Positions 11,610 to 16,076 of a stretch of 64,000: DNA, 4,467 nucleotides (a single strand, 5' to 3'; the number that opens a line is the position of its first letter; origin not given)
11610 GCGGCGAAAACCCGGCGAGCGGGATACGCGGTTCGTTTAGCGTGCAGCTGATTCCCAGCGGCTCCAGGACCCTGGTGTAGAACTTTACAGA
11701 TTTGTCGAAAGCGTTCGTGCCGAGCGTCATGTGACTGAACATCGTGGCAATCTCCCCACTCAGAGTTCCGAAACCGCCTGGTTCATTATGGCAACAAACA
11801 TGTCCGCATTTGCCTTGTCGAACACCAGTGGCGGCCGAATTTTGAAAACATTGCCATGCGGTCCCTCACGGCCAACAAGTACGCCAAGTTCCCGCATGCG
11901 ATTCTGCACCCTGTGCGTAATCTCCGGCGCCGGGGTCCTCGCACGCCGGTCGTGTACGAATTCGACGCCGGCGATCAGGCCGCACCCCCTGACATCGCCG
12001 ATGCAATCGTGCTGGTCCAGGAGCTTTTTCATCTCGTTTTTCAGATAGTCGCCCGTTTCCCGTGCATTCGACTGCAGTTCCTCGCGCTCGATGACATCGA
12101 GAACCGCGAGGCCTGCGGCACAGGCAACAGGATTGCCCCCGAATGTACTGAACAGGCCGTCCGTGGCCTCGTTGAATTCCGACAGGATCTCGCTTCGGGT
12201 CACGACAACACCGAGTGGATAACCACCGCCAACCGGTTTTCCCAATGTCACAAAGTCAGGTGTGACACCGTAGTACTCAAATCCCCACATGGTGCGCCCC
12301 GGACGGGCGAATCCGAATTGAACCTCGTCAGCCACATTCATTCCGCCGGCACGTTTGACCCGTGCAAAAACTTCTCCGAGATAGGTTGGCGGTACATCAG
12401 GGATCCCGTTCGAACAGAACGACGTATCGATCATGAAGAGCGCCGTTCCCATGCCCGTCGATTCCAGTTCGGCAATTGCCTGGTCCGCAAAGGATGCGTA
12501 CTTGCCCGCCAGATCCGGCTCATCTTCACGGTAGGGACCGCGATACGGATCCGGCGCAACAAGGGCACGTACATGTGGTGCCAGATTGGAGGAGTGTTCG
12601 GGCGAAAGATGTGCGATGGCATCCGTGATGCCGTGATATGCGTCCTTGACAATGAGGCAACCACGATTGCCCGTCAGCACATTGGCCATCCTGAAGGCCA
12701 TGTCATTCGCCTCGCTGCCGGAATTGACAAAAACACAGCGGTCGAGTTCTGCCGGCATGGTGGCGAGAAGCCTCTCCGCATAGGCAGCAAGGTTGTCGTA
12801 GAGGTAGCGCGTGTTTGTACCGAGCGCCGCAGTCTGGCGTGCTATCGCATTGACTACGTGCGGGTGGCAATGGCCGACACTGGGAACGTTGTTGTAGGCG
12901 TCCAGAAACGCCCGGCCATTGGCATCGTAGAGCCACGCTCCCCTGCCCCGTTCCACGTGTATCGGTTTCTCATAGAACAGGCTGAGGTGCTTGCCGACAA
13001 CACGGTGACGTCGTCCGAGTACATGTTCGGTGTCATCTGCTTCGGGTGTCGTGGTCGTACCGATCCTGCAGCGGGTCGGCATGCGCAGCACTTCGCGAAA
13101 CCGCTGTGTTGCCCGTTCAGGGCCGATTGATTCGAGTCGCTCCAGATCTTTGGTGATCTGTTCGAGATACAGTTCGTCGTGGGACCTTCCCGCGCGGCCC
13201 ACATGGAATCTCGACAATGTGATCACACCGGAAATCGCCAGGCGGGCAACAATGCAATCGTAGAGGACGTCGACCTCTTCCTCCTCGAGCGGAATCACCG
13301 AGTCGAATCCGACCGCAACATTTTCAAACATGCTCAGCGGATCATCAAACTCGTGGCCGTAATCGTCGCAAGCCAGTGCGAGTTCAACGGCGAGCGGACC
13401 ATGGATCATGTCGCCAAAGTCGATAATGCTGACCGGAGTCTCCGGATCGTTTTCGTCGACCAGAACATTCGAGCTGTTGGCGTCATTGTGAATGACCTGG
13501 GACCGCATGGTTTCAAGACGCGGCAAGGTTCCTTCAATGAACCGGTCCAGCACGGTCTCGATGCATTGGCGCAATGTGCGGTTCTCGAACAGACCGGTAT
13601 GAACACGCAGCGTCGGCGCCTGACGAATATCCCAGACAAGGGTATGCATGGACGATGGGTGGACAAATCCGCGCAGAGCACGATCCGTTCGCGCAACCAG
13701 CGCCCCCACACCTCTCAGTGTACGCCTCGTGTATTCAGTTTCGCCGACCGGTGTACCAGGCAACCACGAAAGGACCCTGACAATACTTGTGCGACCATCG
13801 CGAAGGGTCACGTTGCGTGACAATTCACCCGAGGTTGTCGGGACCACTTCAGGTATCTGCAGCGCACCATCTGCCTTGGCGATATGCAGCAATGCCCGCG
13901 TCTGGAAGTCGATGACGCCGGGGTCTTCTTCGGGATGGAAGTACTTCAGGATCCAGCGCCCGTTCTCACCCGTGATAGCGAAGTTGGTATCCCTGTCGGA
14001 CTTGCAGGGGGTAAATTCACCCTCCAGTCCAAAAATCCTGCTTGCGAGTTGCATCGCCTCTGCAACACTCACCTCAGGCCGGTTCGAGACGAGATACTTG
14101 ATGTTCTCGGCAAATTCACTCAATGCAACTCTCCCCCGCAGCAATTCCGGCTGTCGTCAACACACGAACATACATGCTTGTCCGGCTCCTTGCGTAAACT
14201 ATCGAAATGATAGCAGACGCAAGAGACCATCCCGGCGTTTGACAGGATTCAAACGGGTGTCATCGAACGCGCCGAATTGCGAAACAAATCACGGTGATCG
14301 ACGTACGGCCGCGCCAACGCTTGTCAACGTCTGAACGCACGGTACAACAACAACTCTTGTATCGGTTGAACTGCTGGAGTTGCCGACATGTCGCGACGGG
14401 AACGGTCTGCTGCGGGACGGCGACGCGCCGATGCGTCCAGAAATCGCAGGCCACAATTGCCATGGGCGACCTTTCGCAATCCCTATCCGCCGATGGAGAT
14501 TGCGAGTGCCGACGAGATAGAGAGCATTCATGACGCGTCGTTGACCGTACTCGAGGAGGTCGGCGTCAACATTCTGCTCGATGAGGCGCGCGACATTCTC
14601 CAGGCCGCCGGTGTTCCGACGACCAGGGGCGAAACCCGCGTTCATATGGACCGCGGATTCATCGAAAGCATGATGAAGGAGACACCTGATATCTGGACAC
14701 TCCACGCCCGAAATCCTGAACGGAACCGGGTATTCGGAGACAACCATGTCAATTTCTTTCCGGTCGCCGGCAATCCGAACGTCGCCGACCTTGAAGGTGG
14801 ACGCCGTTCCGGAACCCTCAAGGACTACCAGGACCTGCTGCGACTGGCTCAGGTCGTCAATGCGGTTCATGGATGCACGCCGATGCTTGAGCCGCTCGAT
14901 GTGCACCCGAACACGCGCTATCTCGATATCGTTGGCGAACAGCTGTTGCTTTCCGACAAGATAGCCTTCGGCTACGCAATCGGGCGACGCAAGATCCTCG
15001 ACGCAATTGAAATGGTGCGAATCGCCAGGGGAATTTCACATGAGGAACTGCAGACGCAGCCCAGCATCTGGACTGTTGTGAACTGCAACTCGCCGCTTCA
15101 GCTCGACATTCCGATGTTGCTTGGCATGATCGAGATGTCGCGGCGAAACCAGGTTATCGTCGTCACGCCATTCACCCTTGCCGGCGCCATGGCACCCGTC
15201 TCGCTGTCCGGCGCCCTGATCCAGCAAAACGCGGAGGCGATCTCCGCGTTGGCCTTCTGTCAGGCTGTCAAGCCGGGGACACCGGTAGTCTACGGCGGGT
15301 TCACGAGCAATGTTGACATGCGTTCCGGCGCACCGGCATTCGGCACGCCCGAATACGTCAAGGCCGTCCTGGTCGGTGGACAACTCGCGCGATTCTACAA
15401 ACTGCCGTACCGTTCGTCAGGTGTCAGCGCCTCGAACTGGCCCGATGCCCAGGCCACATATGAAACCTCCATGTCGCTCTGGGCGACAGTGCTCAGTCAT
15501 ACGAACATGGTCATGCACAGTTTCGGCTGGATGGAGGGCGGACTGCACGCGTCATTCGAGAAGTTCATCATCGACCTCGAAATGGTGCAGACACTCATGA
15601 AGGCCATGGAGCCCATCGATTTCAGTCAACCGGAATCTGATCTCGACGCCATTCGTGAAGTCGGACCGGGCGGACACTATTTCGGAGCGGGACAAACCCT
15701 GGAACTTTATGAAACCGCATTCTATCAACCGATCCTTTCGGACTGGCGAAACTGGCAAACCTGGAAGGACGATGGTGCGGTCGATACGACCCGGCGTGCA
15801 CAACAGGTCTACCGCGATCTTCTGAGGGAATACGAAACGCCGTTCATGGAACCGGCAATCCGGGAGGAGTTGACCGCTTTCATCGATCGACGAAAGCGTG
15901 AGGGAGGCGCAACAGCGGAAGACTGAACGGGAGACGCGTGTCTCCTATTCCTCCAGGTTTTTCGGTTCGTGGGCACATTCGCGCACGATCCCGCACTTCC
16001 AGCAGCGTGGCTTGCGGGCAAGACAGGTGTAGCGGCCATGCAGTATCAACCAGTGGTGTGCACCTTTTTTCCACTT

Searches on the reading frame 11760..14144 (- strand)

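Call 60: search_protein_families(library=pfam, proteins=[window:11760-14144:-], max_evalue=1e-8)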
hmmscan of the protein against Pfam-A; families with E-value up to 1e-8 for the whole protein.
window:11760-14144:- (794 aa): 2 families
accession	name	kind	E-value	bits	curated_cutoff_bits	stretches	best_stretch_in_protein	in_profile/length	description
PF00202.27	Aminotran_3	-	2.1e-73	247.8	30.5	1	394-791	10-403/403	Aminotransferase class-III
PF01636.29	APH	-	3.5e-23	83.1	23.2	1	44-269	2-220/239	Phosphotransferase enzyme family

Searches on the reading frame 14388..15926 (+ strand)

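Call 60: search_protein_families(library=pfam, proteins=[window:14388-15926:+], max_evalue=1e-8)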
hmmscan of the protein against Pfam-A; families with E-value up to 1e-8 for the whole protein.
window:14388-15926:+ (512 aa): 1 family
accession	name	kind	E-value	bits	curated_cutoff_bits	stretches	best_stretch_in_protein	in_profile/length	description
PF06253.16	MTTB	-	2.7e-186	619.9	25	1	10-507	4-500/500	Trimethylamine methyltransferase (MTTB)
